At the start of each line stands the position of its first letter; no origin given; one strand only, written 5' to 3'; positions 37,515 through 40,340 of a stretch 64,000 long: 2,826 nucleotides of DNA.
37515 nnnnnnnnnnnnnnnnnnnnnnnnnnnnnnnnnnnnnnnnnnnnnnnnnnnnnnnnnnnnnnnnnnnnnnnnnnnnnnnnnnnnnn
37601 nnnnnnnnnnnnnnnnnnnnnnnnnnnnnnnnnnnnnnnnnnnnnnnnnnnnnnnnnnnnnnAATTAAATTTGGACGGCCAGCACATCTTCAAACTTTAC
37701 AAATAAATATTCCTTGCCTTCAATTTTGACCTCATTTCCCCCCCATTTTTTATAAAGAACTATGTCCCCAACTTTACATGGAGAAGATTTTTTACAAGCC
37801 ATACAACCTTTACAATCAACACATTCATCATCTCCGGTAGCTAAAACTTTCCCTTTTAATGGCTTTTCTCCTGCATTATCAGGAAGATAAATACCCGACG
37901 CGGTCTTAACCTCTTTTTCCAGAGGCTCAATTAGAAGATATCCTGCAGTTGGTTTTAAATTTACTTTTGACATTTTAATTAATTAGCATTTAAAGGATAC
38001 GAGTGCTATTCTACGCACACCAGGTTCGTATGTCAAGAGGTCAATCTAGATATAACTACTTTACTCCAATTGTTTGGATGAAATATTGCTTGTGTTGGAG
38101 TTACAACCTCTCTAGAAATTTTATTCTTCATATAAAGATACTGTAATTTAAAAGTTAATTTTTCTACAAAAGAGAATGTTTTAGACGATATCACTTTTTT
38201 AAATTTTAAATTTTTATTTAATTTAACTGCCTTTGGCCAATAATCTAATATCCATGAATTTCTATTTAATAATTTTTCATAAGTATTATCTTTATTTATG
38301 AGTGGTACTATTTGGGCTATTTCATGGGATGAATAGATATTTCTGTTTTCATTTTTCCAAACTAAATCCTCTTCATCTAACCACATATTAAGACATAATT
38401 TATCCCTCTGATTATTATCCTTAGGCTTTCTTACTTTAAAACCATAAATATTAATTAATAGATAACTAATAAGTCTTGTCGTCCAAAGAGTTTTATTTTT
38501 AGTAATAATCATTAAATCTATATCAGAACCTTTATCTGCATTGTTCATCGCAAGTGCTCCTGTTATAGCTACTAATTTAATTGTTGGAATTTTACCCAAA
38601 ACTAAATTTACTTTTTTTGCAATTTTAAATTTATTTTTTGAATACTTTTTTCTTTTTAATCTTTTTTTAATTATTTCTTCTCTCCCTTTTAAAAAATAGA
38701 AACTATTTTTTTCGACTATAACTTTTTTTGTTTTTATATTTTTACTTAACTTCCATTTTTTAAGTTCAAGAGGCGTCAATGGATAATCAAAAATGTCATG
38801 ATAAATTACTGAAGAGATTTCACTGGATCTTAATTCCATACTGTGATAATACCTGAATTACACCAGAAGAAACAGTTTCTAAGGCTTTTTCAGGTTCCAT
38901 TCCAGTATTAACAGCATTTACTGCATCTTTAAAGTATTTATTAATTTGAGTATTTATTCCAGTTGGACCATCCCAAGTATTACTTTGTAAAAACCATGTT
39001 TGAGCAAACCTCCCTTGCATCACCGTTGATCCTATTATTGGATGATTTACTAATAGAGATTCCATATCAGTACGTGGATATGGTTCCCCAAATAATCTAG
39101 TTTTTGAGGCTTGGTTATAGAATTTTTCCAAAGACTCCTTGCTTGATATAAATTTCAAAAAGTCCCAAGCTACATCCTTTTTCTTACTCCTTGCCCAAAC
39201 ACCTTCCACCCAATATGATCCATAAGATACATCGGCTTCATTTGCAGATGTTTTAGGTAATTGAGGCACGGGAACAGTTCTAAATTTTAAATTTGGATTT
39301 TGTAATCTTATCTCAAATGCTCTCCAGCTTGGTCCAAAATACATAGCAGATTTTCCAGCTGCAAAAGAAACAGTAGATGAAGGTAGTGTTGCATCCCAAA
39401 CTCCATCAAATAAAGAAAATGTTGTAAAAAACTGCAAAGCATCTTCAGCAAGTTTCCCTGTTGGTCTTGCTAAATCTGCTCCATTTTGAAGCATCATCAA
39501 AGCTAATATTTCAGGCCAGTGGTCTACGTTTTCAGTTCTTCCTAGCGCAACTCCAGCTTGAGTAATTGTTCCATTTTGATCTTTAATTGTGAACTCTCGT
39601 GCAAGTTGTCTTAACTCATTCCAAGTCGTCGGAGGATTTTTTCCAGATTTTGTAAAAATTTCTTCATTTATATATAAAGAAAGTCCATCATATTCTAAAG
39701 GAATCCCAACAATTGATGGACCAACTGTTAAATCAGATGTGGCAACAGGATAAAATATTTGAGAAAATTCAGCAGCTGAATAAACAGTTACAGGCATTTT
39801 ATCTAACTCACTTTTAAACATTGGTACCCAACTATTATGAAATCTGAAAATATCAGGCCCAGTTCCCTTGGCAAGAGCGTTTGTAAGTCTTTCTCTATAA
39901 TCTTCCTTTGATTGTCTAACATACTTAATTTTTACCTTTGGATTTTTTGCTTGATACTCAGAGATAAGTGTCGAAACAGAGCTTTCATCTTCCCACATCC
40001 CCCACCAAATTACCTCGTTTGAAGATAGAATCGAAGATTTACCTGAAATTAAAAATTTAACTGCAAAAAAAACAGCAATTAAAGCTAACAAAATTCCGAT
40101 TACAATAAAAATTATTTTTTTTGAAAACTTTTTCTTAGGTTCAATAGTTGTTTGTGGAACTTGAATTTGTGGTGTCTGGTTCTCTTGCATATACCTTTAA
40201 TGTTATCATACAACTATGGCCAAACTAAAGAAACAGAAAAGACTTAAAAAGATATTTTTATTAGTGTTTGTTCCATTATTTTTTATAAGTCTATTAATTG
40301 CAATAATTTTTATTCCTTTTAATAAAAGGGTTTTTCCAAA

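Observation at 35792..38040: groES-X-groEL: a Cys-rich roof-loop insertion in GroES and an extra ORF splitting the chaperonin operon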

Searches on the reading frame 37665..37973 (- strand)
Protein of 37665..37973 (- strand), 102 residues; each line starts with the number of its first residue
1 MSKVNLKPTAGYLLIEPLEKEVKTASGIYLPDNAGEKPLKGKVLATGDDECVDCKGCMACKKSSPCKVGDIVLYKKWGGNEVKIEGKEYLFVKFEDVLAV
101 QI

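Call 4: search_protein_families(library=pfam, proteins=[window:37665-37973:-], max_evalue=1)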
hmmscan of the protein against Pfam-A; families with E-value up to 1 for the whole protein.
window:37665-37973:- (102 aa): 1 family
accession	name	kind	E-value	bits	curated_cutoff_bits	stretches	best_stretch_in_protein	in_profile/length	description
PF00166.26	Cpn10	-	2e-22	79.5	21.1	1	5-100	1-92/93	Chaperonin 10 Kd subunit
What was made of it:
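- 37665..37973 (-): groES (102 aa), co-chaperonin. The mobile loop carries the I-Y-L tripeptide. Call 4: Cpn10 2e-22.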

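Call 5: find_homologous_proteins(query=window:37665-37973:-)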
Query window:37665-37973:- (102 aa): 2674 proteins with E <= 0.001 among 2688 candidates; the best 120 are listed.
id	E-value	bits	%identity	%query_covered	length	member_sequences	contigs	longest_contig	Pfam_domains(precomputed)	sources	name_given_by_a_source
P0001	2.6e-61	222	98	100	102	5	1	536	PF00166.27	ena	-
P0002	9.5e-56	204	87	100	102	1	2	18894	PF00166.27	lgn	-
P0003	6.1e-53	195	84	100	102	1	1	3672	PF00166.27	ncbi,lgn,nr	ncbi:MAG: co-chaperone GroES [Candidatus Uhrbacteria bacterium]|nr:co-chaperone GroES [Candidatus Uh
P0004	2.0e-52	193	83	100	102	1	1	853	PF00166.27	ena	-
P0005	6.2e-50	185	81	99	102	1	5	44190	PF00166.27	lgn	-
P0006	1.7e-47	178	79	99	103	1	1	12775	PF00166.27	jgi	jgi:chaperonin GroES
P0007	4.3e-47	176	81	99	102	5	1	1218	PF00166.27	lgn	-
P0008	5.4e-47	176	82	100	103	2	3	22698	PF00166.27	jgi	jgi:chaperonin GroES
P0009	1.1e-46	175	82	99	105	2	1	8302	PF00166.27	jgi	-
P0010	2.7e-46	174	78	99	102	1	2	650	PF00166.27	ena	-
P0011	3.2e-46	174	82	98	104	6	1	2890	PF00166.27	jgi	-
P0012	4.1e-46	173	80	99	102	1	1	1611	PF00166.27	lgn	-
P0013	8.6e-46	172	79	99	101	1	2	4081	PF00166.27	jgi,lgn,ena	jgi:chaperonin GroES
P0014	1.0e-45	172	82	96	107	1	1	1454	PF00166.27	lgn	-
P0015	1.6e-45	171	77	99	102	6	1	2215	PF00166.27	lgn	-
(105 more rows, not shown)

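Call 16: find_related_loci(query=window:37665-37973:-, collection=genome_contigs, flank=3000)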
Query window:37665-37973:- (102 aa) in genome_contigs; peptide patterns used: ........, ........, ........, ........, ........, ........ (x = any residue, [..] = any of these).
600 stretches matched a pattern (row limit reached: there are more); 474 encode a relative of the query (tblastn E <= 1e-3); the best 80 are kept; 80 distinct loci.
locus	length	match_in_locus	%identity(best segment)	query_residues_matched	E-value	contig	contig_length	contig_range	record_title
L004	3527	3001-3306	84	1-102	2e-55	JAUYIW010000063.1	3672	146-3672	MAG: Candidatus Uhrbacteria bacterium isolate C24_metabat.bin.112 C24_k141_817921, whole genome shotgun sequence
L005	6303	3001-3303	81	1-101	2e-50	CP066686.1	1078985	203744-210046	MAG: Candidatus Woesebacteria bacterium isolate NC_groundwater_442_Ag_B-0.1um_40_41 chromosome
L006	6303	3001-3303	79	1-101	1e-48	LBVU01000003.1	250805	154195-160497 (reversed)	MAG: Candidatus Woesebacteria bacterium GW2011_GWB1_39_10 UT17_C0003, whole genome shotgun sequence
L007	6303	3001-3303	77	1-101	2e-48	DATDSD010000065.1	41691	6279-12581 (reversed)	MAG TPA_asm: Patescibacteria group bacterium isolate SMAG_U7994 k141_130367, whole genome shotgun sequence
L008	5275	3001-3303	75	1-101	2e-47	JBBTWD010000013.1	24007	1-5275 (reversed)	MAG: Patescibacteria group bacterium isolate H43-bin018_1 H43_bin018_1_000000000013, whole genome shotgun sequence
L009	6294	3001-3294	78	4-101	7e-47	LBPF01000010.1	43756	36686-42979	MAG: Candidatus Woesebacteria bacterium GW2011_GWB1_33_38 UR44_C0010, whole genome shotgun sequence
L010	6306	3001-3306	75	1-101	2e-46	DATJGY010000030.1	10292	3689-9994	MAG TPA_asm: Alphaproteobacteria bacterium isolate SMAG_U15498 k141_8733183, whole genome shotgun sequence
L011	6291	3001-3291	75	1-102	7e-45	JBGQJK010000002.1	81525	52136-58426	MAG: Patescibacteria group bacterium isolate OBJ2_061818_070_25 k141_2043242_length_81525_cov_10.0000, whole genome shot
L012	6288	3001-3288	77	1-101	7e-45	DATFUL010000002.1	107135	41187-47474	MAG TPA_asm: Patescibacteria group bacterium isolate SMAG_U9436 k141_1536584, whole genome shotgun sequence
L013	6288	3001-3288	76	1-101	1e-44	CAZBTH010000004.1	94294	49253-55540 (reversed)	MAG TPA_asm: uncultured Gammaproteobacteria bacterium isolate SRP062349_co2_276 genome assembly, contig: NODE_145_length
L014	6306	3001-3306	74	1-101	5e-44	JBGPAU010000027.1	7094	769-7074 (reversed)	MAG: Patescibacteria group bacterium isolate OBJ_0618_130150_121 k141_245992_length_7094_cov_15.0193, whole genome shotg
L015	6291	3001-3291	75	1-101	1e-43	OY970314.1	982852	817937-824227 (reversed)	MAG: Candidatus Woesebacteria bacterium isolate MFD01299.bin.c.5 genome assembly, chromosome: 1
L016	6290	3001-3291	72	1-101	2e-43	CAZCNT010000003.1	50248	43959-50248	MAG TPA_asm: uncultured Gammaproteobacteria bacterium isolate SRP050083_co1_418 genome assembly, contig: NODE_175_length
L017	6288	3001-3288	73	2-101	7e-44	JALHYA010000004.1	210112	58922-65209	MAG: Patescibacteria group bacterium isolate PFL142 seq_379968, whole genome shotgun sequence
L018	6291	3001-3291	70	2-102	8e-44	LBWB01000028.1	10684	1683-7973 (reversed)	MAG: Candidatus Woesebacteria bacterium GW2011_GWB1_39_12 UT24_C0028, whole genome shotgun sequence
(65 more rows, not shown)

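Call 34: search_solved_structures(query=window:37665-37973:-, show_alignments=3, max_evalue=0.00001)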
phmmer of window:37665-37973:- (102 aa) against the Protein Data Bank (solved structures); distinct sequences matched with E-value up to 0.00001: 17.
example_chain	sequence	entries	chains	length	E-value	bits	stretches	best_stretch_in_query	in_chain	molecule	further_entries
7ekq_R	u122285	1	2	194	2.3e-19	72.7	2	5-99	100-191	Cpn20 co-chaperonin subunit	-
8wuc_a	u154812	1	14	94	7.9e-19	71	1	6-100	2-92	Co-chaperonin GroES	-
7ekq_Q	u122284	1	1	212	6.2e-18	68.1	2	5-99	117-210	Chaperonin 23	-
1hx5_A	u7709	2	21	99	3.2e-17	65.8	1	3-100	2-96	10 KDA CHAPERONIN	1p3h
4v4o_O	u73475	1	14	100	3.3e-17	65.8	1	3-100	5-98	cpn10(GroES)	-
1wnr_A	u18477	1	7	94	6.1e-17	64.9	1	6-100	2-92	10 kDa chaperonin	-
1lep_A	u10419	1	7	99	6.3e-17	64.9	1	3-100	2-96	CHAPERONIN-10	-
8wuw_a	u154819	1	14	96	4.1e-14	55.8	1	6-100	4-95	Co-chaperonin GroES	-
8wux_a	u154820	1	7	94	5.9e-14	55.3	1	6-100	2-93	Co-chaperonin GroES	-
3nx6_A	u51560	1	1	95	3.6e-13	52.8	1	5-100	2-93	10kDa chaperonin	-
8bm0_W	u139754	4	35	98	2.1e-08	37.5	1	4-100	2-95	Co-chaperonin GroES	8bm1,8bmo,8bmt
1aon_O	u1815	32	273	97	2.3e-08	37.4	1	5-100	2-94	GROEL/GROES COMPLEX | GROES | groES protein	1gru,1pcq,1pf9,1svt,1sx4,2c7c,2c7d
8bkz_Y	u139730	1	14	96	4.4e-08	36.4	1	5-100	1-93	Co-chaperonin GroES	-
6mrc_V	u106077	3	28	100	3.9e-06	30.2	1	10-99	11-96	10 kDa heat shock protein, mitochondrial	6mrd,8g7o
13kk_F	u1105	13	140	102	4.1e-06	30.1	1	10-99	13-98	10 kDa heat shock protein, mitochondrial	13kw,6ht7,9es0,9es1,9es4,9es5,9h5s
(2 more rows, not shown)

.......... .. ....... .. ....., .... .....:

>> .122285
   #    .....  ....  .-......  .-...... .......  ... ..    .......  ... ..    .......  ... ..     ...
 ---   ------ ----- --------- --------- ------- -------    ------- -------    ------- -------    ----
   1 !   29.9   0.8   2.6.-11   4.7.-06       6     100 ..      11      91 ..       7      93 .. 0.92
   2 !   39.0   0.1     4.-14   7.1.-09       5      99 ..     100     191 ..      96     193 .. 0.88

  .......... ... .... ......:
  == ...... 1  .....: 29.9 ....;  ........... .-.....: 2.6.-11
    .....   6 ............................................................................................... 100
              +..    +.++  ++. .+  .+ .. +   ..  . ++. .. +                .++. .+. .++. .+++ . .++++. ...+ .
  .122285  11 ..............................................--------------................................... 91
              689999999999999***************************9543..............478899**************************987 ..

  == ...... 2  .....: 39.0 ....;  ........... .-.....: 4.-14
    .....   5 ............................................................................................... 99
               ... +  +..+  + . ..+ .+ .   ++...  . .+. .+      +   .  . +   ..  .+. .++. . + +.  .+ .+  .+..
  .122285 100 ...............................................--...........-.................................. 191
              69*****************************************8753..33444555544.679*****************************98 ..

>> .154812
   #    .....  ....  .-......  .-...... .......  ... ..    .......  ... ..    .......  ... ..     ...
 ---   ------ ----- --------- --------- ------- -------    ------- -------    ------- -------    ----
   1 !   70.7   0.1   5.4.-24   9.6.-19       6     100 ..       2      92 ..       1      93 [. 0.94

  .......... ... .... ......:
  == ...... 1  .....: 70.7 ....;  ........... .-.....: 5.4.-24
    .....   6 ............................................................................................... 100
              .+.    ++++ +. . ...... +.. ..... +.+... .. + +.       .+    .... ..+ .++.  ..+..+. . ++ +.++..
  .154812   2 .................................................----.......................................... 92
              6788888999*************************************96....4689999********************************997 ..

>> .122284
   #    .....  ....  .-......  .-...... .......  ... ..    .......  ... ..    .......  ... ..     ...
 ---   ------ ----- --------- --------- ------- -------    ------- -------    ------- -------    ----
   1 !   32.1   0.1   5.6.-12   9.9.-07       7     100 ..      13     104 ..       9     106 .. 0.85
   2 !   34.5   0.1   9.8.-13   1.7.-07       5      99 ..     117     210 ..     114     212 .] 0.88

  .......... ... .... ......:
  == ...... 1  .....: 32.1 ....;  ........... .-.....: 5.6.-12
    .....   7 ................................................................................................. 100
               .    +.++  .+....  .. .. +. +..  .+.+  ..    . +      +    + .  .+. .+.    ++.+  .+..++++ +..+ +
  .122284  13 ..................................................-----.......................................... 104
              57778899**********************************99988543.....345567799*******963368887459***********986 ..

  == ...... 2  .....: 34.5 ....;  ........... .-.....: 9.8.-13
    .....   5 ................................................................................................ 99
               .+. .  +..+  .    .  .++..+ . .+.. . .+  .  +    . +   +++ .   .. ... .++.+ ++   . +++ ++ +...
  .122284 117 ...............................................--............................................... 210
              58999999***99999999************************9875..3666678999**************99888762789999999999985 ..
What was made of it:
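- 37665..37973 (-): Call 34: PDB alignments.
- On GroES / Cpn10 co-chaperonin: PDB GroES chains match down to E 8e-19 (call 34). I-Y-L takes the place of I-V-L (call 34). The hairpin is replaced by a Cys-rich segment 4 residues longer (call 34).
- Position: PDB alignments place the Cys segment on the roof hairpin (call 34).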

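Call 49: predict_structure(alignment_id=A4)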
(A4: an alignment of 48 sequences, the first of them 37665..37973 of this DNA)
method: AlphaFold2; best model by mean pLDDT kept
length: 102 residues; sequences in the alignment: 48
mean_pLDDT: 76.8   pTM: 0.66
mean pLDDT of the five models: 76.8, 76.6, 75.2, 75.2, 74.9
residues with pLDDT >= 90: 19; 70-90: 50; 50-70: 30; < 50: 3
segments of 3 or more residues with pLDDT < 50: none
pLDDT, mean of each block of 10 residues (from residue 1): 77 84 52 62 89 64 86 80 83 89 83
secondary structure, 60 per line:
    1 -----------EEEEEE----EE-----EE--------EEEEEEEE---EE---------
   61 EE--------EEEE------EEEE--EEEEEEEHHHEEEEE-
elements in order: E12-17 E39-46 E71-74 E81-84 E87-93 E97-101
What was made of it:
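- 37665..37973 (-): Call 49: AF2 model with the expected beta-strand core.
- On GroES / Cpn10 co-chaperonin: The low AF2 confidence there is as expected for a flexible loop (call 49).
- AF2 gives the roof only about pLDDT 64 (call 49).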

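Call 62: search_protein_families(library=ncbifam, proteins=[window:37665-37973:-], max_evalue=1)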
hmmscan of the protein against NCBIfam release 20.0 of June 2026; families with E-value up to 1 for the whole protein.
window:37665-37973:- (102 aa): 15 families
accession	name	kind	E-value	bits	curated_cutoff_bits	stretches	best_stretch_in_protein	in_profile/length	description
NF001531.0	PRK00364.2-2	subfamily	1.3e-23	82.8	96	1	4-100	1-92/94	co-chaperone GroES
NF001530.0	PRK00364.1-6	equivalog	1.3e-22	79.6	136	1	1-100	6-101/104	co-chaperone GroES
NF001534.0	PRK00364.2-5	equivalog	3.8e-22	78.1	120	1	6-100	2-92/94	co-chaperone GroES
NF001533.0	PRK00364.2-4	subfamily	1.9e-21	75.9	99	1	2-101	2-97/98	co-chaperone GroES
NF001537.0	PRK00364.3-3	equivalog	4e-20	71.8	109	1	5-100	2-84/86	co-chaperone GroES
NF001527.0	PRK00364.1-2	subfamily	9.2e-20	70.7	120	1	5-100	2-93/96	co-chaperone GroES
NF001529.0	PRK00364.1-5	subfamily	8.6e-19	67.5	133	1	5-100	2-93/95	co-chaperone GroES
NF011106.0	PRK14533.1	equivalog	1.9e-18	66.1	128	1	6-99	3-87/91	co-chaperonin GroES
NF001538.0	PRK00364.3-4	equivalog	1.4e-17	63.6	142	1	4-100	4-89/92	co-chaperone GroES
NF001535.0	PRK00364.3-1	equivalog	1.6e-15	57.2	215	1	6-100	3-88/118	co-chaperone GroES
NF001539.0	PRK00364.3-5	equivalog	3e-15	56.1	122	1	5-99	2-87/91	co-chaperone GroES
NF001532.0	PRK00364.2-3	equivalog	9.4e-15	54.5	130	1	6-100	2-92/94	co-chaperone GroES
NF001526.0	PRK00364.1-1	subfamily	9.8e-11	41.7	130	1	5-100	2-94/96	co-chaperone GroES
NF001536.0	PRK00364.3-2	equivalog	6.8e-07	29.2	147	1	30-101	33-99/109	co-chaperone GroES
NF001528.0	PRK00364.1-4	equivalog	1.7e-05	24.9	119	1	6-100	2-92/95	co-chaperone GroES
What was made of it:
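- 37665..37973 (-): Call 62: NCBIfam co-chaperone GroES models, best E 1.3e-23, although all scores are below NCBIfam's curated cutoffs.
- On GroES / Cpn10 co-chaperonin: NCBIfam GroES models match, best E 1.3e-23, but below their strict equivalog and subfamily cutoffs (call 62).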

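Call 84: find_related_loci(query=window:37665-37973:-, collection=metagenome_contigs, flank=3000)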
Query window:37665-37973:- (102 aa) in metagenome_contigs; peptide patterns used: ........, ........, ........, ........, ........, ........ (x = any residue, [..] = any of these).
600 stretches matched a pattern (row limit reached: there are more); 503 encode a relative of the query (tblastn E <= 1e-3); the best 80 are kept; 80 distinct loci.
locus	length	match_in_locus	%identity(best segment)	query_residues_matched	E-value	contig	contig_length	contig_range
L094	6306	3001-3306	92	1-102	3e-61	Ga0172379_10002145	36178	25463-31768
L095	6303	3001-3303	77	1-101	2e-48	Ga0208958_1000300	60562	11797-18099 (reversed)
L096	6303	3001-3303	79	1-101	9e-49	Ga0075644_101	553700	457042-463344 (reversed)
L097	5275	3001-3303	75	1-101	2e-47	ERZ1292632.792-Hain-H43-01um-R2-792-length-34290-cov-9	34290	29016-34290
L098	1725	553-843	77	1-102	1e-47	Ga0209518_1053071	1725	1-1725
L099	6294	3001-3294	78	4-101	5e-47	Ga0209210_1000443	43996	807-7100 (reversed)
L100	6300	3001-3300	77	2-101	7e-47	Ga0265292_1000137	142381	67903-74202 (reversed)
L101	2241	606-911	75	1-101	8e-47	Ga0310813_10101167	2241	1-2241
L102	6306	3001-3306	75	1-101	4e-45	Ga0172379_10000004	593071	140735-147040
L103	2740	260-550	73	1-101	8e-45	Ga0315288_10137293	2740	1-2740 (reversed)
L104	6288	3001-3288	74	2-101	9e-45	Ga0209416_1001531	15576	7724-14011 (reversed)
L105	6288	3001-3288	73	2-101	1e-44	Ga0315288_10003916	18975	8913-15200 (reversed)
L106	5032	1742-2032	74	1-101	3e-44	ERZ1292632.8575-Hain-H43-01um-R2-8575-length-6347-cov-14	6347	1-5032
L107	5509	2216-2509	73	1-102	3e-44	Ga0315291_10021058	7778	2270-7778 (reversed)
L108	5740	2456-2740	73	3-101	8e-44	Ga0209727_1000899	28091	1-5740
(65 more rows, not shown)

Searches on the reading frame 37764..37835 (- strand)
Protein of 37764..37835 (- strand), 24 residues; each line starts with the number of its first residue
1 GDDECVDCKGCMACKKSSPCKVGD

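Call 83: search_protein_families(library=pfam, proteins=[window:37764-37835:-], max_evalue=10)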
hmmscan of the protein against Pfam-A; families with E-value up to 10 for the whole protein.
seq(24 aa): 0 families
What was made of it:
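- The loops have no significant match to metallothionein profiles (call 83).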

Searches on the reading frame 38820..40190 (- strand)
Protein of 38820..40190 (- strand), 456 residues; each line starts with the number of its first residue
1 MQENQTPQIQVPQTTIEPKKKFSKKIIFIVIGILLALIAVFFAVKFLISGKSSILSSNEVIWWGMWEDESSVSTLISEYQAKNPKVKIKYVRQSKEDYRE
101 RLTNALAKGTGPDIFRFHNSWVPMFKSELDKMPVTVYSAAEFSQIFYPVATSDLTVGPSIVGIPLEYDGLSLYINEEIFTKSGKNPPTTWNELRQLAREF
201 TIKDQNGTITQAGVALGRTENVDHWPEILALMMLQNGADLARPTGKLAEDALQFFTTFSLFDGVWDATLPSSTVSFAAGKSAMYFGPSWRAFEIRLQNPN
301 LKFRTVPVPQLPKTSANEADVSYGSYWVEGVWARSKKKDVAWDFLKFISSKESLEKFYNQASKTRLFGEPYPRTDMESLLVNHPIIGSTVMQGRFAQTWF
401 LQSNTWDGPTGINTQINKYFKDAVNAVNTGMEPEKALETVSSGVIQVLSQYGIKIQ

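Call 46: search_protein_families(library=pfam, proteins=[window:38820-40190:-], max_evalue=0.001)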
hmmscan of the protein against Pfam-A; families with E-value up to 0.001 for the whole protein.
window:38820-40190:- (456 aa): 2 families
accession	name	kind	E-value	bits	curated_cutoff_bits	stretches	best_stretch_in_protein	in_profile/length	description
PF01547.30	SBP_bac_1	-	9.3e-26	92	26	1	71-352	9-304/307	Bacterial extracellular solute-binding protein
PF13416.11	SBP_bac_8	-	1.6e-25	90.9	27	1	75-359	2-254/279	Bacterial extracellular solute-binding protein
